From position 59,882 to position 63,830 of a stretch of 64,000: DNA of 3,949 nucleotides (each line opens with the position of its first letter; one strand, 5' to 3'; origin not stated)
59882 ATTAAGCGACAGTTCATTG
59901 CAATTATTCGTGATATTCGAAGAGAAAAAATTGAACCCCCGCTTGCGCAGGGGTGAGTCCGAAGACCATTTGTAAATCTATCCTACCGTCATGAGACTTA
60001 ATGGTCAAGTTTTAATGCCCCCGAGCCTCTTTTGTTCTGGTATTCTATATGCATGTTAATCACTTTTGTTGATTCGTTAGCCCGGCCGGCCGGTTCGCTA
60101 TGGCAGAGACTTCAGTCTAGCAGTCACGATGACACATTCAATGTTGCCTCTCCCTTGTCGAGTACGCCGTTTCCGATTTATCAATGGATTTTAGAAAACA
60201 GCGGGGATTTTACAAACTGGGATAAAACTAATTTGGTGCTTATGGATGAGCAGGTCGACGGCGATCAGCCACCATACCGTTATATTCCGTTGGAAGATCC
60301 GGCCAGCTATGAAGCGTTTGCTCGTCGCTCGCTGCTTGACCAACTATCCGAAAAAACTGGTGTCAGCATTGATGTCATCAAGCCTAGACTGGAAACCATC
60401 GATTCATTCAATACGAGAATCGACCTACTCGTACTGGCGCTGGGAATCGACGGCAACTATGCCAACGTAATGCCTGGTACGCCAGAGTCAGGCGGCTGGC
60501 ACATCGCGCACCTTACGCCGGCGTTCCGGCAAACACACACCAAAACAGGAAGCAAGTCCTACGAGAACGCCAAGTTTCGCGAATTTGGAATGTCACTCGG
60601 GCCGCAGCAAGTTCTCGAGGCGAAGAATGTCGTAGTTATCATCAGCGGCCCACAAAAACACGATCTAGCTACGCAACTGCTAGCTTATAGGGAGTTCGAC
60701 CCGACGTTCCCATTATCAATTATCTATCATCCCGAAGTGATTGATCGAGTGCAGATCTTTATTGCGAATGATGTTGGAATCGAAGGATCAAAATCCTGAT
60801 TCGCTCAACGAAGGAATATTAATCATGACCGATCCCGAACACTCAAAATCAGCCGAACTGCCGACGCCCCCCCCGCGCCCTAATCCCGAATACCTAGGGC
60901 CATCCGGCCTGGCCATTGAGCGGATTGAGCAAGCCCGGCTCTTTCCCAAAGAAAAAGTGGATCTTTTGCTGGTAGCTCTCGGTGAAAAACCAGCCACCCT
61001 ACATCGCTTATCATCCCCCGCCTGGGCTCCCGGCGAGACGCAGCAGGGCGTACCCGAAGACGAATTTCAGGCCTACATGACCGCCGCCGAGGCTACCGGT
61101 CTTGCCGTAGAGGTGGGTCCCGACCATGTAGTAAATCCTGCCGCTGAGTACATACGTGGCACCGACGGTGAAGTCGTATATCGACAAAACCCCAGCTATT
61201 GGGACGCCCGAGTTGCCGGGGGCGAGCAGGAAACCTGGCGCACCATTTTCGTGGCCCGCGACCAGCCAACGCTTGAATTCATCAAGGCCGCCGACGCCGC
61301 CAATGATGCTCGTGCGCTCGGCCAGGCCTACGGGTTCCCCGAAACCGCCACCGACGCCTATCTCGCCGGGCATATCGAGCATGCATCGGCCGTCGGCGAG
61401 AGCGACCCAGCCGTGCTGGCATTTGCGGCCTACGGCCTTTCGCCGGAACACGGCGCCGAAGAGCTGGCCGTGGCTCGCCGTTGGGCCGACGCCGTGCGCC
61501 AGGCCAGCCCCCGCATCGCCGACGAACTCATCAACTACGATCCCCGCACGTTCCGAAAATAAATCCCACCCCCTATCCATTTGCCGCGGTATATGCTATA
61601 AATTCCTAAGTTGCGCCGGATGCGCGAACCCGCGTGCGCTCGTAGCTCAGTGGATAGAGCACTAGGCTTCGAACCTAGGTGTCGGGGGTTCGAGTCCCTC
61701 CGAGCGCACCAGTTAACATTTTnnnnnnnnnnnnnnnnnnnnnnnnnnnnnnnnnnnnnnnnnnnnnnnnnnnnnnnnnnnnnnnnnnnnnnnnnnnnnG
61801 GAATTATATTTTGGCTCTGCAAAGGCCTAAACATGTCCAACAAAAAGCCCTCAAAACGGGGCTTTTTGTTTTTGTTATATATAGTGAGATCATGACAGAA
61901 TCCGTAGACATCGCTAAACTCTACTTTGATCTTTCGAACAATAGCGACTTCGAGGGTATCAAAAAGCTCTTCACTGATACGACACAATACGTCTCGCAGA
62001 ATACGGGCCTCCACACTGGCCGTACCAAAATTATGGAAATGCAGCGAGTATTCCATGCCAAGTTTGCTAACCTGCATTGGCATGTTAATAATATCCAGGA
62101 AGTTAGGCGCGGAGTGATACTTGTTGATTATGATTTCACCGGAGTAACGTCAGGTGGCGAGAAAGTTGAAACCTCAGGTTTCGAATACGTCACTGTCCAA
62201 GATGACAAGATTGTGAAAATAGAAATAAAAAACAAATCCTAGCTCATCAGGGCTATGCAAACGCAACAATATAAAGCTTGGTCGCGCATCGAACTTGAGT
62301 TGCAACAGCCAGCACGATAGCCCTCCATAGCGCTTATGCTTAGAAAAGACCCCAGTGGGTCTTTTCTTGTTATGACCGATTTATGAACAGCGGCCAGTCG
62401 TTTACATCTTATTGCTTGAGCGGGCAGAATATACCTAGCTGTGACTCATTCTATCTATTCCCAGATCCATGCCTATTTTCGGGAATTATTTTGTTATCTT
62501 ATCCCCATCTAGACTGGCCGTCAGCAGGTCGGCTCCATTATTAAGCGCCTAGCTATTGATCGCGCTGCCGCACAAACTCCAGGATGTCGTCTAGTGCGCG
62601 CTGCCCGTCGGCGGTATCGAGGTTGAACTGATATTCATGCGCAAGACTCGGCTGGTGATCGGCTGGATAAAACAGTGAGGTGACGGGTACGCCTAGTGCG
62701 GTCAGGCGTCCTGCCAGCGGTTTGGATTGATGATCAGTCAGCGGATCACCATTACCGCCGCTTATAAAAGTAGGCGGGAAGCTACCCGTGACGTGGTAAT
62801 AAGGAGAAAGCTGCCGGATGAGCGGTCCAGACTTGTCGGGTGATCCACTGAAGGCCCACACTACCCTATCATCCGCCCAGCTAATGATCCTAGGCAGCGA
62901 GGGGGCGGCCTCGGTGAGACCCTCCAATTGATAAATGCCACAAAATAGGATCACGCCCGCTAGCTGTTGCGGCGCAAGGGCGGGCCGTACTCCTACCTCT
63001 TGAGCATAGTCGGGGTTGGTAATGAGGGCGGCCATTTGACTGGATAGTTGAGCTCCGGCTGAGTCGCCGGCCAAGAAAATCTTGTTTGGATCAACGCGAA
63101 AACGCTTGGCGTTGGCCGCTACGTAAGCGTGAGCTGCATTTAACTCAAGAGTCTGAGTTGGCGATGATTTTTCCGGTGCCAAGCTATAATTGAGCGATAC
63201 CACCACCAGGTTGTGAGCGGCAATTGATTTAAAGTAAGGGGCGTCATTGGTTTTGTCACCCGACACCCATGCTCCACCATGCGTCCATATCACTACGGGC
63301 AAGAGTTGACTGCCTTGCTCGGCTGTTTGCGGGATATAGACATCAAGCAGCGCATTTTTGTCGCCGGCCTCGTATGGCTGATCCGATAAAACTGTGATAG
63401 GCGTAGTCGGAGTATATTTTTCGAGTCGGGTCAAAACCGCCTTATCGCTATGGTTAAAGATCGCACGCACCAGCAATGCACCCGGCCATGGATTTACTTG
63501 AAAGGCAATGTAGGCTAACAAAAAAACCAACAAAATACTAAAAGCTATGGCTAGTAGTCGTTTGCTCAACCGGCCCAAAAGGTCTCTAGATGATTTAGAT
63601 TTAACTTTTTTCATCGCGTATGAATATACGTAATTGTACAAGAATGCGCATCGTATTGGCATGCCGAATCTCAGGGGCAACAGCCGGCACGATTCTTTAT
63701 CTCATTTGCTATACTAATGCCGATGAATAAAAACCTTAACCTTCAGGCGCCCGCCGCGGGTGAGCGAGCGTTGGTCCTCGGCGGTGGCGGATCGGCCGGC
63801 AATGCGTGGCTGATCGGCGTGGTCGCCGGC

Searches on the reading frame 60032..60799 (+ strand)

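Call 62: search_protein_families(library=pfam, proteins=[window:60032-60799:+], max_evalue=0.001)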
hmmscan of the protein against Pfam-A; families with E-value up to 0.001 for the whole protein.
window:60032-60799:+ (255 aa): 1 family
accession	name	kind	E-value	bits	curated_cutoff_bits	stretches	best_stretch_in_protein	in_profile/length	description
PF01182.26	Glucosamine_iso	-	6.9e-10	39.6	27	1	32-232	24-217/225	Glucosamine-6-phosphate isomerases/6-phosphogluconolactonase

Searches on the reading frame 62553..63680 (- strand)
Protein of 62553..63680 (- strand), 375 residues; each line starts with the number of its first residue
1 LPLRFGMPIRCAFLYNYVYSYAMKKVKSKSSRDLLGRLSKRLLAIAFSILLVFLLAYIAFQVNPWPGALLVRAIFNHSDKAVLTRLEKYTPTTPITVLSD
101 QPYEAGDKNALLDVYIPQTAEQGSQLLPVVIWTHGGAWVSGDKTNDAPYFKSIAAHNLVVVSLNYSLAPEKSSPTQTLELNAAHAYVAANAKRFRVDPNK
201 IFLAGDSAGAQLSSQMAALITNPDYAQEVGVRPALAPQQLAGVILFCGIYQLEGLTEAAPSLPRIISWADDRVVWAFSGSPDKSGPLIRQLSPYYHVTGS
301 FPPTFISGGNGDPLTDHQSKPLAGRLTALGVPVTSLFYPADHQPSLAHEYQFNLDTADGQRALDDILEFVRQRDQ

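Call 62: search_protein_families(library=pfam, proteins=[window:62553-63680:-], max_evalue=0.001)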
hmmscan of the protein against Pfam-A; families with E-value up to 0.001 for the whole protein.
window:62553-63680:- (375 aa): 3 families
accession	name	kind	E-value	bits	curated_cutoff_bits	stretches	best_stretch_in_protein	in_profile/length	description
PF20434.5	BD-FAE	-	2.8e-31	109.2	26.8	1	112-323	1-212/215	BD-FAE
PF07859.19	Abhydrolase_3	-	2.2e-27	96.6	25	1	130-339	1-202/210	alpha/beta hydrolase fold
PF00135.34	COesterase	-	9.9e-13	48.3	27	1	111-215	87-199/515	Carboxylesterase family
